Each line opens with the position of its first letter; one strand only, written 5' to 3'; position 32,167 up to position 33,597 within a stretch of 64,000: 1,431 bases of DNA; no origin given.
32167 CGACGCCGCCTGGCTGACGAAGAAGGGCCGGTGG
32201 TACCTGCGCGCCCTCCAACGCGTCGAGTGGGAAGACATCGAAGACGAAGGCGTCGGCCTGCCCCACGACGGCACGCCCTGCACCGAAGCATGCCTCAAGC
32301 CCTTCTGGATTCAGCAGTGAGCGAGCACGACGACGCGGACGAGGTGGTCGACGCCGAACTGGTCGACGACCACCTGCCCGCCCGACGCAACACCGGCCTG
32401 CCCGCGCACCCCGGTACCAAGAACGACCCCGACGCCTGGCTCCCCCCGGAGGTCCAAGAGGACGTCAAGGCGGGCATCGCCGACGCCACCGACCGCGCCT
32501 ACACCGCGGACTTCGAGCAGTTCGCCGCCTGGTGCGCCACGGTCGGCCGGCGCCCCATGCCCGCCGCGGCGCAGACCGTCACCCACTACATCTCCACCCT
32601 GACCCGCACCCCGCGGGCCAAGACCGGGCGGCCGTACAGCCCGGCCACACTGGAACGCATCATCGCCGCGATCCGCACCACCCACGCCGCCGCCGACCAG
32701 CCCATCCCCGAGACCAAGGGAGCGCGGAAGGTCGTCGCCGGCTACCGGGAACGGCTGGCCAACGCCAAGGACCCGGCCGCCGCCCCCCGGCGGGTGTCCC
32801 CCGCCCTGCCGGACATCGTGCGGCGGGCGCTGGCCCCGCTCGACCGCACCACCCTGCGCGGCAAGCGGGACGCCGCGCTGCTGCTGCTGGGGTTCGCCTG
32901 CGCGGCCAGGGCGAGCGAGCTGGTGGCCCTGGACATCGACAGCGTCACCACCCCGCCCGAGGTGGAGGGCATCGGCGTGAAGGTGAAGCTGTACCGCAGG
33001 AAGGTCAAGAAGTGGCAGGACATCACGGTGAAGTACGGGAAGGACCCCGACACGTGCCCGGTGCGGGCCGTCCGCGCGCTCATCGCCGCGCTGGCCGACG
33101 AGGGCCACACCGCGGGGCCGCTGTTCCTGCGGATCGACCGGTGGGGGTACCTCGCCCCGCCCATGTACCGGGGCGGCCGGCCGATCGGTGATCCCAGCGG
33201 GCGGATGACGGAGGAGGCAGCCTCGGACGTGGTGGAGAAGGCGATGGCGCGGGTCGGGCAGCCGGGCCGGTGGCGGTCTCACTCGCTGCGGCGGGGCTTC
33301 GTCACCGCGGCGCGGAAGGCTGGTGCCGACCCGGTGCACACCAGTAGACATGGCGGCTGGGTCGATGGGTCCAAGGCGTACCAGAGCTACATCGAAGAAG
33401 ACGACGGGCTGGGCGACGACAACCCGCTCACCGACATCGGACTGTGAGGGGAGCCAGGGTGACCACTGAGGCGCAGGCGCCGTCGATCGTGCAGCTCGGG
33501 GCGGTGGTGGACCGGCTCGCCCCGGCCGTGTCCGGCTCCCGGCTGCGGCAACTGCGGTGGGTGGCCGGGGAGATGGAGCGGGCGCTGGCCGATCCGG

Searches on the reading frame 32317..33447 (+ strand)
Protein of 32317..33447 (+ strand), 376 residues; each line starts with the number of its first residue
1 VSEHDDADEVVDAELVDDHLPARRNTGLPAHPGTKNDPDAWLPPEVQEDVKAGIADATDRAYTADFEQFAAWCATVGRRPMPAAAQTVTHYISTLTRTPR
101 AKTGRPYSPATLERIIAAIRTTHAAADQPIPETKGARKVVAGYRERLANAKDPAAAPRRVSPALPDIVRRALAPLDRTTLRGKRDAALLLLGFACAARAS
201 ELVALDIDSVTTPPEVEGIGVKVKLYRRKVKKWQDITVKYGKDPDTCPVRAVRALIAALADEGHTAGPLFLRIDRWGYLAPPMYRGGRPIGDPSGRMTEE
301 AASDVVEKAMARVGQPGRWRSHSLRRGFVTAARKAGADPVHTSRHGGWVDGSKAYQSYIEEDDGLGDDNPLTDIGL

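Call 11: search_protein_families(library=pfam, proteins=[window:32317-33447:+], max_evalue=0.01)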
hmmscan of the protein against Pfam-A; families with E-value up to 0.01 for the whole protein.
window:32317-33447:+ (376 aa): 2 families
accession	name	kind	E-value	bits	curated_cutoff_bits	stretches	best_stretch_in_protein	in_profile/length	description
PF00589.27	Phage_integrase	-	8.9e-09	35.8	27.1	1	181-362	20-169/172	Phage integrase family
PF02899.23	Phage_int_SAM_1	-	0.0049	17.5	22.3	0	53-125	13-78/83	Phage integrase, N-terminal SAM-like domain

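Call 12: search_protein_families(library=phrogs, proteins=[window:32317-33447:+], max_evalue=0.001)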
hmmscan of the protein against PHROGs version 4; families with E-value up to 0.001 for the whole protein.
window:32317-33447:+ (376 aa): 2 families
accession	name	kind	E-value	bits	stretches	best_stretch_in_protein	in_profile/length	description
phrog_216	-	integration and excision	9.2e-11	42.4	1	181-363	72-226/301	integrase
phrog_1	-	integration and excision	3.1e-10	41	1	87-359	211-433/611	integrase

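Call 14: find_related_loci(query=window:32317-33447:+, collection=genome_contigs, flank=10000)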
Query window:32317-33447:+ (376 aa) in genome_contigs; peptide patterns used: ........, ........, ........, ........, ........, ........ (x = any residue, [..] = any of these).
152 stretches matched a pattern; 4 encode a relative of the query (tblastn E <= 1e-3); 4 distinct loci.
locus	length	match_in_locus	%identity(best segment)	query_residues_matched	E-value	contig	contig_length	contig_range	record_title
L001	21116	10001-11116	64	1-375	5e-149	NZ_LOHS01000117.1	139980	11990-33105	Streptomyces jeddahensis strain G25 STSP_contig000117, whole genome shotgun sequence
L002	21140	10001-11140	59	1-375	2e-140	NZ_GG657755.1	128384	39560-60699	Streptomyces himastatinicus ATCC 53653 supercont1.2, whole genome shotgun sequence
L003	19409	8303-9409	62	1-375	1e-133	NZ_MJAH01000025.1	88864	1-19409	Streptomyces sp. LUP47B scaffold25.1, whole genome shotgun sequence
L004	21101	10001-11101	62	8-375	7e-132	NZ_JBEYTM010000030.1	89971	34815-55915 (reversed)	Streptomyces sp. NPDC047515 NPDC047515_83_E12.ctg-0030, whole genome shotgun sequence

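Call 21: search_dna_similar(query=window:32317-33447:+, collection=plasmids, mode=protein, max_rows=40, max_evalue=1e-20)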
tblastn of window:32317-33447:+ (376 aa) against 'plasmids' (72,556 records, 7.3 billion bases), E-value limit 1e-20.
Records with a match: 27; places in all: 27; records where one place covers at least 80% of the query: 23.
Best place of each record, by identity: 60-80% 8; <60% 19.
By first word of the organism name: Streptomyces 27.
By predicted mobility (MOB-suite, as given by PLSDB): non-mobilizable 26; mobilizable 1.
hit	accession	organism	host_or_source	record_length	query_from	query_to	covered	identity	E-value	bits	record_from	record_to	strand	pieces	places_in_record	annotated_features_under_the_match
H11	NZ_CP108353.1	Streptomyces sp. NBC_01353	-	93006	21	376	95%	67.1%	6e-125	403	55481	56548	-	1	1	tyrosine-type recombinase/integrase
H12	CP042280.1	Streptomyces sp. WAC08241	-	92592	23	376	94%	66.4%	7e-123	397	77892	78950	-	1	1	record has no annotation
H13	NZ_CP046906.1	Streptomyces sp. QHH-9511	single cell,lichen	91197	32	376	92%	67.0%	5e-123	397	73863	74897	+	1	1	tyrosine-type recombinase/integrase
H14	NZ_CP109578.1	Streptomyces sp. NBC_01369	-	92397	21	375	94%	63.7%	1e-111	365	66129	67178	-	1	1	tyrosine-type recombinase/integrase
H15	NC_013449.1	Streptomyces sp. W9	-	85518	21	375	94%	61.3%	6e-105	345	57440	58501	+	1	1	tyrosine-type recombinase/integrase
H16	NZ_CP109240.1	Streptomyces albidoflavus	-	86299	21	375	94%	59.8%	2e-103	342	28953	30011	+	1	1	tyrosine-type recombinase/integrase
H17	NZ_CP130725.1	Streptomyces sp. NBC_01238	-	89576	29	375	92%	60.2%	9e-98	325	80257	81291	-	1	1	integrase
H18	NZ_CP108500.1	Streptomyces sp. NBC_01240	-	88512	29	375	92%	60.2%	9e-98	325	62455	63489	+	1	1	integrase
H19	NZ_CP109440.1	Streptomyces sp. NBC_01483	-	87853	29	375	92%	60.2%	5e-97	323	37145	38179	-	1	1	integrase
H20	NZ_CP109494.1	Streptomyces sp. NBC_01435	-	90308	29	374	92%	58.7%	9e-86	290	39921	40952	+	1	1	integrase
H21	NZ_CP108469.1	Streptomyces sp. NBC_01259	-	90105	29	374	92%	57.5%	2e-92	310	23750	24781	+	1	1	integrase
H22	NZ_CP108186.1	Streptomyces virginiae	-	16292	35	376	91%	57.3%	7e-85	288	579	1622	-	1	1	tyrosine-type recombinase/integrase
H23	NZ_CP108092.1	Streptomyces virginiae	-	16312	40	376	90%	57.5%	5e-84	285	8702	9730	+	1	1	integrase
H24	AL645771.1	Streptomyces coelicolor A3(2)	-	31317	36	376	91%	51.6%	1e-67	238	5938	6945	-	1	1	SCP2.07c: putative integrase/recombinase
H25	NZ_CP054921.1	Streptomyces sp. NA03103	Single cell,marine sediment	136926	39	376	90%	51.5%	5e-69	242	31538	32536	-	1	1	site-specific integrase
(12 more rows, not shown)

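Call 22: search_dna_similar(query=window:32317-33447:+, collection=phages, mode=protein, max_rows=30, max_evalue=1e-10)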
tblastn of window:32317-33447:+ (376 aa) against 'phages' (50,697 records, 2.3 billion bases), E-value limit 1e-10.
Records with a match: 1; places in all: 1; records where one place covers at least 80% of the query: 0.
Best place of each record, by identity: <60% 1.
By first word of the organism name: Microcystis 1.
By host as written in the record: Microcystis wesenbergii 1.
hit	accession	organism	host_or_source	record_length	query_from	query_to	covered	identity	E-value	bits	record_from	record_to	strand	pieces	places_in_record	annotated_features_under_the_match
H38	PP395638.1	Microcystis phage Mwe-JY05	Microcystis wesenbergii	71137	69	367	80%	33.3%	1e-12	75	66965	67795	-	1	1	hypothetical protein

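Call 23: get_annotated_region(hit=H15, flank=20000)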
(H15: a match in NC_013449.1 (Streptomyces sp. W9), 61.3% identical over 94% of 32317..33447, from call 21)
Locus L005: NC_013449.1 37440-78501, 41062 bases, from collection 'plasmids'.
description: Streptomyces sp. W9 plasmid pCQ3, complete sequence
organism: Streptomyces sp. W9 (NCBI taxid 682410)
taxonomy: Bacteria; Actinomycetota; Actinomycetes; Kitasatosporales; Streptomycetaceae; Streptomyces; Streptomyces sp. W9
host: -; source: -; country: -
typing (MOB-suite, as given by PLSDB): non-mobilizable; replicon rep_cluster_295
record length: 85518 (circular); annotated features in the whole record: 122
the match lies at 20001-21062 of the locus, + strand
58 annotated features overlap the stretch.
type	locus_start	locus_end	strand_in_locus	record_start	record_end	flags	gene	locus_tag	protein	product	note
CDS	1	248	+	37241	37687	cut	-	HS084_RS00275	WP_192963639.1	hypothetical protein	-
CDS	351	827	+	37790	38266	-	-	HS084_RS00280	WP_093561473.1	hypothetical protein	-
CDS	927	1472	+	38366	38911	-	-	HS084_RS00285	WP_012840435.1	hypothetical protein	-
CDS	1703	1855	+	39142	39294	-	-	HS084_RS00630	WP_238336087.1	hypothetical protein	-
CDS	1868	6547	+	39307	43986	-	-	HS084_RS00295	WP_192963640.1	hypothetical protein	-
CDS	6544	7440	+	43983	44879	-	-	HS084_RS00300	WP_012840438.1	phage tail domain-containing protein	-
CDS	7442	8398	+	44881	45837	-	-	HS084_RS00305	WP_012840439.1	hypothetical protein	-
CDS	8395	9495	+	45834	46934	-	-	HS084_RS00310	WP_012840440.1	hypothetical protein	-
CDS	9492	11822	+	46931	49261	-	-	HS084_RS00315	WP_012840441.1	hypothetical protein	-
CDS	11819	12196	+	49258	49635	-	-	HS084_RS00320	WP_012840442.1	hypothetical protein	-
CDS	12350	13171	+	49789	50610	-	-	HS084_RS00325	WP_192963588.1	hypothetical protein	-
CDS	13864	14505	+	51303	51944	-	-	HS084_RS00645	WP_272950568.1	peptidoglycan-binding protein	-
CDS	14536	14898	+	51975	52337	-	-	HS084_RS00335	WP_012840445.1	hypothetical protein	-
CDS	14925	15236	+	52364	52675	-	-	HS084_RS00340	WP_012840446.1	hypothetical protein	-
CDS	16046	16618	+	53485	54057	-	dcd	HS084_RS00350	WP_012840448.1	dCTP deaminase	GO:0009394 - 2'-deoxyribonucleotide metabolic process [Evidence IEA]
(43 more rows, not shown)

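Call 24: get_annotated_region(hit=H11, flank=15000)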
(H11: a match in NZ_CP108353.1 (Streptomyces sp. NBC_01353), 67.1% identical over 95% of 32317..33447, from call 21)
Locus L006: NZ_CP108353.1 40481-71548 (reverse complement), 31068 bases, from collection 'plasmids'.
description: Streptomyces sp. NBC_01353 plasmid unnamed1, complete sequence
organism: Streptomyces sp. NBC_01353 (NCBI taxid 2903835)
taxonomy: Bacteria; Actinomycetota; Actinomycetes; Kitasatosporales; Streptomycetaceae; Streptomyces; Streptomyces sp. NBC 01353
host: -; source: -; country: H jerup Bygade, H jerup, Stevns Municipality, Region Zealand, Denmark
typing (MOB-suite, as given by PLSDB): non-mobilizable
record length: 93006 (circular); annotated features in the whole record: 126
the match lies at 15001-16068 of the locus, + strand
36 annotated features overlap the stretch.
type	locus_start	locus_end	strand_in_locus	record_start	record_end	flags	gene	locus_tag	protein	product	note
CDS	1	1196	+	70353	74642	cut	-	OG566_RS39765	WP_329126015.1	hypothetical protein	-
CDS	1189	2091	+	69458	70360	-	-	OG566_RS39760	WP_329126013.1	hypothetical protein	-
CDS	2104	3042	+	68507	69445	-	-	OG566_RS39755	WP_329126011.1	hypothetical protein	-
CDS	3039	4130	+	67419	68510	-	-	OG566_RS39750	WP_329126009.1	hypothetical protein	-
CDS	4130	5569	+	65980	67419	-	-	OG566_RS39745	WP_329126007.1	hypothetical protein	-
CDS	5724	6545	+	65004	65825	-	-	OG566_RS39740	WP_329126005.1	hypothetical protein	-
CDS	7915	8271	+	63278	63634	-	-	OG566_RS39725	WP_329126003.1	hypothetical protein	-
CDS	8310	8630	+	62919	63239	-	-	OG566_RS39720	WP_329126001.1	hypothetical protein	-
CDS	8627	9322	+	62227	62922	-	-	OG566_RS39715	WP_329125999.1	collagen-like protein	-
CDS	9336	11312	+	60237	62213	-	-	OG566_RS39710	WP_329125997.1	SGNH/GDSL hydrolase family protein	-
CDS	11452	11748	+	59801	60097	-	-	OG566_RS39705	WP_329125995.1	hypothetical protein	-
CDS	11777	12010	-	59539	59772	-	-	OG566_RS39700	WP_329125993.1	hypothetical protein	-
CDS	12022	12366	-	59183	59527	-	-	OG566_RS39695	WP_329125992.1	hypothetical protein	-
CDS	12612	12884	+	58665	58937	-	-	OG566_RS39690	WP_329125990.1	hypothetical protein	-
CDS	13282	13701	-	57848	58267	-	-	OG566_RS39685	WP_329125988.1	hypothetical protein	-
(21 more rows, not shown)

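Call 25: get_annotated_region(hit=H13, flank=15000)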
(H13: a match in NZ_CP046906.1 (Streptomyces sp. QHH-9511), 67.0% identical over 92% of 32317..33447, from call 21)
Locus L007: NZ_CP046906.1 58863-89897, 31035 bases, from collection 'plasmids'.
description: Streptomyces sp. QHH-9511 plasmid unnamed, complete sequence
organism: Streptomyces sp. QHH-9511 (NCBI taxid 2684468)
taxonomy: Bacteria; Actinomycetota; Actinomycetes; Kitasatosporales; Streptomycetaceae; Streptomyces; Streptomyces sp. QHH-9511
host: -; source: single cell,lichen; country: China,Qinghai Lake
typing (MOB-suite, as given by PLSDB): non-mobilizable
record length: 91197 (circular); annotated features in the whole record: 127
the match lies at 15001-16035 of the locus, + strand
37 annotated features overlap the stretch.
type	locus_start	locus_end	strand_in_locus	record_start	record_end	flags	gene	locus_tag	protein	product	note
CDS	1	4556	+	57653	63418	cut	-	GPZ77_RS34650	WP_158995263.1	peptidoglycan DD-metalloendopeptidase family protein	-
CDS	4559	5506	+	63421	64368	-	-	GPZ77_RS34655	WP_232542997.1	phage tail domain-containing protein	-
CDS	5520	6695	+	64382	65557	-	-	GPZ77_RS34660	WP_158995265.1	siphovirus ReqiPepy6 Gp37-like family protein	-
CDS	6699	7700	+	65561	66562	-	-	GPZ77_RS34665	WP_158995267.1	hypothetical protein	-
CDS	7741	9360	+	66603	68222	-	-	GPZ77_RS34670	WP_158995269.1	SGNH/GDSL hydrolase family protein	-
CDS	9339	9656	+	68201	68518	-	-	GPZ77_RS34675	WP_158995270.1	hypothetical protein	-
CDS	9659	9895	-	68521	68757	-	-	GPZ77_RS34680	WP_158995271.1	hypothetical protein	-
CDS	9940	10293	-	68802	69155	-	-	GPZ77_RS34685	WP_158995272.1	hypothetical protein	-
CDS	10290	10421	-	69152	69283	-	-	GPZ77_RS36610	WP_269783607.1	hypothetical protein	-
CDS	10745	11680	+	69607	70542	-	-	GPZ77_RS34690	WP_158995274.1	N-acetylmuramoyl-L-alanine amidase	-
CDS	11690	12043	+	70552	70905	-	-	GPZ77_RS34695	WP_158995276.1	hypothetical protein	-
CDS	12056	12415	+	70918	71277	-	-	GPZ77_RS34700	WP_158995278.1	hypothetical protein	-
CDS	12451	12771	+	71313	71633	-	-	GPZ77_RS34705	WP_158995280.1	hypothetical protein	-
CDS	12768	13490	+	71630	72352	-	-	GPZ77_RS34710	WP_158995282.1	collagen-like protein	-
CDS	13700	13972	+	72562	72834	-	-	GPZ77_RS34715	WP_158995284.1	hypothetical protein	-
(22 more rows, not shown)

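Call 26: get_annotated_region(hit=H14, flank=15000)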
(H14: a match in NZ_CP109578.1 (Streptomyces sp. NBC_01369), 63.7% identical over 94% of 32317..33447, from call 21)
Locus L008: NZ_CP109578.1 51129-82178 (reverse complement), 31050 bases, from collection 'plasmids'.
description: Streptomyces sp. NBC_01369 plasmid unnamed3, complete sequence
organism: Streptomyces sp. NBC_01369 (NCBI taxid 2903842)
taxonomy: Bacteria; Actinomycetota; Actinomycetes; Kitasatosporales; Streptomycetaceae; Streptomyces; Streptomyces sp. NBC 01369
host: -; source: -; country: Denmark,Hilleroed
typing (MOB-suite, as given by PLSDB): non-mobilizable
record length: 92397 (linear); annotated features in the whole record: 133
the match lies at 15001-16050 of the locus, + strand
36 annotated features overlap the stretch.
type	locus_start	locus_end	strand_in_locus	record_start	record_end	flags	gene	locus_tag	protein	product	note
CDS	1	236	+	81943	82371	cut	-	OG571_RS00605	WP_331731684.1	hypothetical protein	-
CDS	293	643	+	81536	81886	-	-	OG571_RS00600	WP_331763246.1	hypothetical protein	-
CDS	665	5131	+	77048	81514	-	-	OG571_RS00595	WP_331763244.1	hypothetical protein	-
CDS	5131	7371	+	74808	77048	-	-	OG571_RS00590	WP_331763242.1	hypothetical protein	-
CDS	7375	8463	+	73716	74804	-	-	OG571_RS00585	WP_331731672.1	DUF5047 domain-containing protein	-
CDS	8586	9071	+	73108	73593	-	-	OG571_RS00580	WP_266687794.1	hypothetical protein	-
CDS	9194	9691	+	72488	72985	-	-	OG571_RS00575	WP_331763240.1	hypothetical protein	-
CDS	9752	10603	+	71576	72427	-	-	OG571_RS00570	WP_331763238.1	N-acetylmuramoyl-L-alanine amidase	-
CDS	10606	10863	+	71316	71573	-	-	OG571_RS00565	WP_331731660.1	hypothetical protein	-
CDS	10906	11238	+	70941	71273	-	-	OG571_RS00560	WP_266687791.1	hypothetical protein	-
CDS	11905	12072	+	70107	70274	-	-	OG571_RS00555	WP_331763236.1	hypothetical protein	-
CDS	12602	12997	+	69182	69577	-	-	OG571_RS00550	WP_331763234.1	hypothetical protein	-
CDS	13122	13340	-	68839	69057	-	-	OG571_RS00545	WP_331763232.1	hypothetical protein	-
CDS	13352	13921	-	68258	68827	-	-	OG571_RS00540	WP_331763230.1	hypothetical protein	-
CDS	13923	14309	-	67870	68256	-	-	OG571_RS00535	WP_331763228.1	ParB/Srx family N-terminal domain-containing protein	-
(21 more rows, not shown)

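Call 30: get_annotated_region(hit=H12, flank=15000)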
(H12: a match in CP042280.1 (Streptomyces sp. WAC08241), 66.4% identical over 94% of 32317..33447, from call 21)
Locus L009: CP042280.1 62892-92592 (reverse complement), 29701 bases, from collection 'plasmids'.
description: Streptomyces sp. WAC08241 strain WAC8241 substr. delta strI plasmid unnamed1, complete sequence
organism: Streptomyces sp. WAC08241 (NCBI taxid 2487421)
taxonomy: Bacteria; Actinomycetota; Actinomycetes; Kitasatosporales; Streptomycetaceae; Streptomyces; Streptomyces sp. WAC08241
host: -; source: -; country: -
typing (MOB-suite, as given by PLSDB): non-mobilizable
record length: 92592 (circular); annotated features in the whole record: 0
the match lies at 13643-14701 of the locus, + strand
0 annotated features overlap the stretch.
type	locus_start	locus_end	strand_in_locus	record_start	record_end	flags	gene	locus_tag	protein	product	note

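Call 31: get_annotated_region(hit=H16, flank=15000)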
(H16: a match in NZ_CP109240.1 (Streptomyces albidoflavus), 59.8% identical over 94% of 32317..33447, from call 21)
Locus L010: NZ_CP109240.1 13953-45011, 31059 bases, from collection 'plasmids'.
description: Streptomyces albidoflavus strain NBC 01664 plasmid unnamed2, complete sequence
organism: Streptomyces albidoflavus (NCBI taxid 1886)
taxonomy: Bacteria; Actinomycetota; Actinomycetes; Kitasatosporales; Streptomycetaceae; Streptomyces; Streptomyces albidoflavus
host: -; source: -; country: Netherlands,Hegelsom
typing (MOB-suite, as given by PLSDB): non-mobilizable
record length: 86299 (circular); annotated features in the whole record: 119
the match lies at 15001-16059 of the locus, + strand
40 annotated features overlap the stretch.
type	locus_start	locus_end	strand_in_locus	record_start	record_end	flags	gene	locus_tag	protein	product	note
CDS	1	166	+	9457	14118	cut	-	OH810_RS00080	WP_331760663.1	hypothetical protein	-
CDS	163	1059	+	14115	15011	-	-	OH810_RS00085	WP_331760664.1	hypothetical protein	-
CDS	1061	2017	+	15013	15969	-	-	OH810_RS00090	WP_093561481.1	hypothetical protein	-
CDS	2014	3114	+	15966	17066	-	-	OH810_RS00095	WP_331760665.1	hypothetical protein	-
CDS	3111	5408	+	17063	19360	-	-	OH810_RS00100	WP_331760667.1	hypothetical protein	-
CDS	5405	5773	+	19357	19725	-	-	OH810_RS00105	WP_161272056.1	hypothetical protein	-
CDS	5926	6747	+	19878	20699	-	-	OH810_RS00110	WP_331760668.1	hypothetical protein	-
CDS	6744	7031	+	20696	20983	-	-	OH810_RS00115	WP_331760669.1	hypothetical protein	-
CDS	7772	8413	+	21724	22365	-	-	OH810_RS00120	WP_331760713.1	peptidoglycan-binding protein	-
CDS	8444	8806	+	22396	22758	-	-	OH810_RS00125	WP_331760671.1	hypothetical protein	-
CDS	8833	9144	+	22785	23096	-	-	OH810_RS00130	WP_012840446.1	hypothetical protein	-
CDS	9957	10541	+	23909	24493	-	dcd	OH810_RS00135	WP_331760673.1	dCTP deaminase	GO:0009394 - 2'-deoxyribonucleotide metabolic process [Evidence IEA]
CDS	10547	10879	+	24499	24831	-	-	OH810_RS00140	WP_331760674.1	hypothetical protein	-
CDS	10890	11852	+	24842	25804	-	galE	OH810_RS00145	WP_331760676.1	UDP-glucose 4-epimerase GalE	GO:0006012 - galactose metabolic process [Evidence IEA]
CDS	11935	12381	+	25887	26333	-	-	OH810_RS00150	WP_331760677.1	hypothetical protein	-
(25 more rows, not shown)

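Call 32: get_annotated_region(hit=H17, flank=15000)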
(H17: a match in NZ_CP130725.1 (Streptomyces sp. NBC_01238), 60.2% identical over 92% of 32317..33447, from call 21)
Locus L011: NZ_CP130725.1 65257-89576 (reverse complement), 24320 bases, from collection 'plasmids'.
description: Streptomyces sp. NBC_01238 plasmid unnamed3, complete sequence
organism: Streptomyces sp. NBC_01238 (NCBI taxid 2903791)
taxonomy: Bacteria; Actinomycetota; Actinomycetes; Kitasatosporales; Streptomycetaceae; Streptomyces; Streptomyces sp. NBC 01238
host: -; source: -; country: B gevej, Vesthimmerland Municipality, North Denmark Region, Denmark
typing (MOB-suite, as given by PLSDB): non-mobilizable
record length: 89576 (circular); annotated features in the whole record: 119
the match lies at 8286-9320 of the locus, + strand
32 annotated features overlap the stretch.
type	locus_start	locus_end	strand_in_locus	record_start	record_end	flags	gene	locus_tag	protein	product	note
CDS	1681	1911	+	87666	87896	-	-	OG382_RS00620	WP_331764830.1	hypothetical protein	-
CDS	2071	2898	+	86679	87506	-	-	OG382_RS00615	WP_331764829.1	hypothetical protein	-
CDS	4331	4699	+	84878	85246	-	-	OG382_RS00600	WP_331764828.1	hypothetical protein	-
CDS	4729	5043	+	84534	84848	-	-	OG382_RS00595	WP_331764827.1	hypothetical protein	-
CDS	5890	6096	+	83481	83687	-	-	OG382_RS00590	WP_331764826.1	DUF6207 family protein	-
CDS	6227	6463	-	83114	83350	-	-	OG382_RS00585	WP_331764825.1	hypothetical protein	-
CDS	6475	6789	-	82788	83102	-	-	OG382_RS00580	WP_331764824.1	hypothetical protein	-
CDS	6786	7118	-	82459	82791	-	-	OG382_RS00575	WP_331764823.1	hypothetical protein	-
CDS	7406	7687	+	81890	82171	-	-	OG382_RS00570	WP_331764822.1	helix-turn-helix domain-containing protein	-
CDS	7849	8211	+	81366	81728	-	-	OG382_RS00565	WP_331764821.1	HIT domain-containing protein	-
CDS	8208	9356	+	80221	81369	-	-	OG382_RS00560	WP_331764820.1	integrase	-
CDS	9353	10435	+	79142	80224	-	-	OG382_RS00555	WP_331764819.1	hypothetical protein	-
CDS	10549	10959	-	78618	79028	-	-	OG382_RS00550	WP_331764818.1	hypothetical protein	-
CDS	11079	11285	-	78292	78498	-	-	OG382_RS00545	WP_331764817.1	DUF6011 domain-containing protein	-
CDS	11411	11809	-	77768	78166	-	-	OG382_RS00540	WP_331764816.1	hypothetical protein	-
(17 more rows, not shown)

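Call 33: get_annotated_region(hit=H20, flank=15000)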
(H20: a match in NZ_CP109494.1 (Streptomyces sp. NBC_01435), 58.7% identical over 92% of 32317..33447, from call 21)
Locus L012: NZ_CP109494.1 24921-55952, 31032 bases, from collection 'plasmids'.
description: Streptomyces sp. NBC_01435 plasmid unnamed2, complete sequence
organism: Streptomyces sp. NBC_01435 (NCBI taxid 2903865)
taxonomy: Bacteria; Actinomycetota; Actinomycetes; Kitasatosporales; Streptomycetaceae; Streptomyces; Streptomyces sp. NBC 01435
host: -; source: -; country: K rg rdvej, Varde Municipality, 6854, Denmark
typing (MOB-suite, as given by PLSDB): non-mobilizable
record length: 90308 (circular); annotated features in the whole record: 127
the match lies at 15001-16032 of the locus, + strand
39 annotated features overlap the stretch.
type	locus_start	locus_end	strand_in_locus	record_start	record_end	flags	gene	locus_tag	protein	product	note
CDS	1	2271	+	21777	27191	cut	-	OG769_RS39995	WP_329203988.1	phage tail tape measure protein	GO:0016032 - viral process [Evidence IEA]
CDS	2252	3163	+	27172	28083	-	-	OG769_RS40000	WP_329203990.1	hypothetical protein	-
CDS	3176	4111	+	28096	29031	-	-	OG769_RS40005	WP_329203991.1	hypothetical protein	-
CDS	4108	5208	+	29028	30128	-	-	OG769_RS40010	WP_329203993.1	hypothetical protein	-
CDS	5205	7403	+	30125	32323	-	-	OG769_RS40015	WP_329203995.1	hypothetical protein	-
CDS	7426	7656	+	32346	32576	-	-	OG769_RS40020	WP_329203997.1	hypothetical protein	-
CDS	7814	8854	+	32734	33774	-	-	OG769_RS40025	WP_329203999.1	peptidoglycan-binding protein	-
CDS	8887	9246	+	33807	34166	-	-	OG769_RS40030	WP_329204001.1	hypothetical protein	-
CDS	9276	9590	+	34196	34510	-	-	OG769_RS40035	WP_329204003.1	hypothetical protein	-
CDS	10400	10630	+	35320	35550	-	-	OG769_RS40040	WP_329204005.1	hypothetical protein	-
CDS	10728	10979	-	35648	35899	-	-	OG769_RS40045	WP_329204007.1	hypothetical protein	-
CDS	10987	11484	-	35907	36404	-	-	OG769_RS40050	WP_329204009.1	hypothetical protein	-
CDS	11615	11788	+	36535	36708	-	-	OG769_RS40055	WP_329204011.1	hypothetical protein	-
CDS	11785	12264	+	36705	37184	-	-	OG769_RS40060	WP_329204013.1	helix-turn-helix domain-containing protein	-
CDS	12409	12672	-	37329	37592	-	-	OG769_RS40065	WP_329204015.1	hypothetical protein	-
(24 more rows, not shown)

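Call 34: get_annotated_region(hit=H21, flank=15000)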
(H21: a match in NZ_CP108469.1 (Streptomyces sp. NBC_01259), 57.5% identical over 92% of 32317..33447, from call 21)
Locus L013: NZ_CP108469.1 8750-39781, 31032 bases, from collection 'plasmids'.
description: Streptomyces sp. NBC_01259 plasmid unnamed2, complete sequence
organism: Streptomyces sp. NBC_01259 (NCBI taxid 2903800)
taxonomy: Bacteria; Actinomycetota; Actinomycetes; Kitasatosporales; Streptomycetaceae; Streptomyces; Streptomyces sp. NBC 01259
host: -; source: -; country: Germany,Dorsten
typing (MOB-suite, as given by PLSDB): non-mobilizable
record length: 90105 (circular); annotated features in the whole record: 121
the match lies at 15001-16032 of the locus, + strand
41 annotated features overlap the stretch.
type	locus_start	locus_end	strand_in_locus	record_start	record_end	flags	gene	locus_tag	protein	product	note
CDS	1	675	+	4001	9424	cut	-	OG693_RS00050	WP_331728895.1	phage tail tape measure protein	GO:0016032 - viral process [Evidence IEA]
CDS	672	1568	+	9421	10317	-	-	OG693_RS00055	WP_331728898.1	hypothetical protein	-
CDS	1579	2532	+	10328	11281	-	-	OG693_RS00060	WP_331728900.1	hypothetical protein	-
CDS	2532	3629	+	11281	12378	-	-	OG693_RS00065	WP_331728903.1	hypothetical protein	-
CDS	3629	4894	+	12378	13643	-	-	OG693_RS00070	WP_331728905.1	hypothetical protein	-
CDS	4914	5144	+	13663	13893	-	-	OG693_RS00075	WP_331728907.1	hypothetical protein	-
CDS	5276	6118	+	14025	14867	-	-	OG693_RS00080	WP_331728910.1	hypothetical protein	-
CDS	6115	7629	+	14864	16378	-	-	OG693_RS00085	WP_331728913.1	peptidoglycan-binding protein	-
CDS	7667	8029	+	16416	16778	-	-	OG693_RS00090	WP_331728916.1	hypothetical protein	-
CDS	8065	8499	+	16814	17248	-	-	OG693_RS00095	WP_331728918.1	hypothetical protein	-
CDS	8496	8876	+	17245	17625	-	-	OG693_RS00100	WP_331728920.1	hypothetical protein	-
CDS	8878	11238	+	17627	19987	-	-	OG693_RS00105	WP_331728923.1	glycerophosphodiester phosphodiesterase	-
CDS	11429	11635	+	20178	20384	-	-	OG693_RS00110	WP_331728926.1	DUF6207 family protein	-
CDS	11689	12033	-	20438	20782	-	-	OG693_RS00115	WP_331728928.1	DUF6354 family protein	-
CDS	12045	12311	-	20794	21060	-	-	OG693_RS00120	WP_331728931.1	hypothetical protein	-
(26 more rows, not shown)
